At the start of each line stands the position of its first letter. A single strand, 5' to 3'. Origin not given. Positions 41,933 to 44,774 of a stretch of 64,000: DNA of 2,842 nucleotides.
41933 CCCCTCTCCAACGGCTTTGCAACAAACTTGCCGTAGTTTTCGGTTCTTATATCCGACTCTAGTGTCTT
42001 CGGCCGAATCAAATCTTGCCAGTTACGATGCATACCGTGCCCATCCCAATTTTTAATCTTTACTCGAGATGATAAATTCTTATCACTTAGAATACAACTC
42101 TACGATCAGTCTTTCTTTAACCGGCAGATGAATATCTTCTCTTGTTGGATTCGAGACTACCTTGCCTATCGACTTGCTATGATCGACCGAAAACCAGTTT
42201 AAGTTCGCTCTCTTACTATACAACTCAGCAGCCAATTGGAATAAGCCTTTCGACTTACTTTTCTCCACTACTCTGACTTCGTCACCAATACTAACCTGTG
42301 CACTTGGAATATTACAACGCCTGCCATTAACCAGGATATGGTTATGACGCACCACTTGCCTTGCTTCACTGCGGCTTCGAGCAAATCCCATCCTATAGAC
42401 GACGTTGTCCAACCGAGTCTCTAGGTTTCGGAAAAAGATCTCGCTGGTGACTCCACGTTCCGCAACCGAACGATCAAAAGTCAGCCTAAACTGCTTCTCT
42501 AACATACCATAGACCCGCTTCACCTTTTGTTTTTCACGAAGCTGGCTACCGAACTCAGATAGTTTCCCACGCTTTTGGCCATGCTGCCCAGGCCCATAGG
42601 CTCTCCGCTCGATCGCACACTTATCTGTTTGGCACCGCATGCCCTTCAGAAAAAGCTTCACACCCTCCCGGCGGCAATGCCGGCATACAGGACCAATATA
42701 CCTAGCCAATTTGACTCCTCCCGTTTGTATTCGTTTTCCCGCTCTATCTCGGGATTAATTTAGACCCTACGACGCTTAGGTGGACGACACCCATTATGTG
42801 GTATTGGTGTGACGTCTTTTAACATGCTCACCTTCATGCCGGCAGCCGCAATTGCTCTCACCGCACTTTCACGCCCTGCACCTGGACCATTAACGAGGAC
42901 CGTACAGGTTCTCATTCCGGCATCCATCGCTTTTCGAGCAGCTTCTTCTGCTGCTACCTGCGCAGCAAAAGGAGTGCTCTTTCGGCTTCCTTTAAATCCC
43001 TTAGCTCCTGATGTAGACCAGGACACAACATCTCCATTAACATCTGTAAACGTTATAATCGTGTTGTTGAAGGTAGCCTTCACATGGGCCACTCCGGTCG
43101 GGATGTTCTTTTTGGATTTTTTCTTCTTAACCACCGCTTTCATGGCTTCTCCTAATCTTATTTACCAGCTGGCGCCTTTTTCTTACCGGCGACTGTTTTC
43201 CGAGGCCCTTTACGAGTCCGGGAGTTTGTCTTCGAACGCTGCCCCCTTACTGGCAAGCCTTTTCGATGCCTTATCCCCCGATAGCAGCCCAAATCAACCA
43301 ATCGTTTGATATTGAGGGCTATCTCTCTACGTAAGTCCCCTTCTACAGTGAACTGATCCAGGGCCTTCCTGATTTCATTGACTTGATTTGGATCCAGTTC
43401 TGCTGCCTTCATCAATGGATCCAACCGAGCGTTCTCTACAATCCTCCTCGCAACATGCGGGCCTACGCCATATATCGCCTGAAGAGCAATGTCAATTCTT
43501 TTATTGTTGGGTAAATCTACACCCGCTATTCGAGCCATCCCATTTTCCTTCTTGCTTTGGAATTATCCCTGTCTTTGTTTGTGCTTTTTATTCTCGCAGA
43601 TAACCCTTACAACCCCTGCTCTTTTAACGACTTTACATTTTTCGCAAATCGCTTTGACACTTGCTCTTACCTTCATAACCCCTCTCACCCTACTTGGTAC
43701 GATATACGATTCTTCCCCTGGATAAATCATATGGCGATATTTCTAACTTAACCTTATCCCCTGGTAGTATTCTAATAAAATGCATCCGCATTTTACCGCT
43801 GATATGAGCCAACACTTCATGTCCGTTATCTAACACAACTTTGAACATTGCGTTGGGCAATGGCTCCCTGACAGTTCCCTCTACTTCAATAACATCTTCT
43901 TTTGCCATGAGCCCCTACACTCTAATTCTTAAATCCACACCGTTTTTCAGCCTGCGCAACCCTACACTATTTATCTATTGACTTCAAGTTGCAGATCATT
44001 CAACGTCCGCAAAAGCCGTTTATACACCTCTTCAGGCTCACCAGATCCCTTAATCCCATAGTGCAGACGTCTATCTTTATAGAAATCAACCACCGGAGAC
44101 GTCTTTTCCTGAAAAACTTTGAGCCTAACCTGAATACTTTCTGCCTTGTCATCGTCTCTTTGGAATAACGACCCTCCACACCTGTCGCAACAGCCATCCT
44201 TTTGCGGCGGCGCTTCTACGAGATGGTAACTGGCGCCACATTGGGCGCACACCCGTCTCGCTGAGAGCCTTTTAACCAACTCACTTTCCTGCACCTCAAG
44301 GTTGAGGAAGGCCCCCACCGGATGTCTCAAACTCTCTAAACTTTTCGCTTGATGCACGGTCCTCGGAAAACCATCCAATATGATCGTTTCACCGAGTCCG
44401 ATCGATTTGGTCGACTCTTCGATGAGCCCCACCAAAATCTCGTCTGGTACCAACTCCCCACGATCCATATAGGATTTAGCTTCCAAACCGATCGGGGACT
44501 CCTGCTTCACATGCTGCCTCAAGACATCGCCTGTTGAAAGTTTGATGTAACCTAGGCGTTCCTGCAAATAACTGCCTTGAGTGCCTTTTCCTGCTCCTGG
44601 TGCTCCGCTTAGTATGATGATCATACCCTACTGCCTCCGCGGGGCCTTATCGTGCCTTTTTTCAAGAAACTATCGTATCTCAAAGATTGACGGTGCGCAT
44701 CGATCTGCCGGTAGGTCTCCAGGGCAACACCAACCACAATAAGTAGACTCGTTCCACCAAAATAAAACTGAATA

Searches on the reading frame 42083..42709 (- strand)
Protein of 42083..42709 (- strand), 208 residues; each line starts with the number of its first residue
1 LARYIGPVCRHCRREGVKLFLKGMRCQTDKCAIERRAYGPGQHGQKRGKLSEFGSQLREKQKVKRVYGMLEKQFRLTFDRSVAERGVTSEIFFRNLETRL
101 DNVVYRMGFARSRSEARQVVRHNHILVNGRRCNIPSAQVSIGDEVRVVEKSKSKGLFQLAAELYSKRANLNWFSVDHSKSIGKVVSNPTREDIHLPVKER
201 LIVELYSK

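Call 45: search_protein_families(library=pfam, proteins=[window:42083-42709:-], max_evalue=0.001)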
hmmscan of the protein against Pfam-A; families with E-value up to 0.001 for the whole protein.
window:42083-42709:- (208 aa): 2 families
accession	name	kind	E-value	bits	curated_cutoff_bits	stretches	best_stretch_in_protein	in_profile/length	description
PF00163.24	Ribosomal_S4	-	3.8e-30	104.9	23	1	3-97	1-95/95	Ribosomal protein S4/S9 N-terminal domain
PF01479.30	S4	-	1.5e-19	69.9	22.8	1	99-145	2-48/48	S4 domain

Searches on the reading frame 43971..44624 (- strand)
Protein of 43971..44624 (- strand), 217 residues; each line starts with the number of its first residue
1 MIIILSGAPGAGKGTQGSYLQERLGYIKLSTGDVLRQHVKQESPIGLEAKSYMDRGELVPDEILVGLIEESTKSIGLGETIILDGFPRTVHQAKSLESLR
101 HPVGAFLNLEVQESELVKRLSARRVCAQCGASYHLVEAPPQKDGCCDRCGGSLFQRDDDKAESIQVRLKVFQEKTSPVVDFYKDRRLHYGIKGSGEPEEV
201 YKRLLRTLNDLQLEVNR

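Call 45: search_protein_families(library=pfam, proteins=[window:43971-44624:-], max_evalue=0.001)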
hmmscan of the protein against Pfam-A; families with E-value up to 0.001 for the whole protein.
window:43971-44624:- (217 aa): 4 families
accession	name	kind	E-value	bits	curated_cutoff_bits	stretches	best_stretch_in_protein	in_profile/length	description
PF00406.28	ADK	-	9e-45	152.9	26.8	1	5-185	1-149/151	Adenylate kinase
PF13207.12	AAA_17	-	4.4e-21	76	27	1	7-123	2-122/136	AAA domain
PF05191.20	ADK_lid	-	6.7e-16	58.3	26.6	1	123-158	1-36/36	Adenylate kinase, active site lid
PF13238.12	AAA_18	-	6.3e-09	36.8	29.4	1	3-124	1-112/128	AAA domain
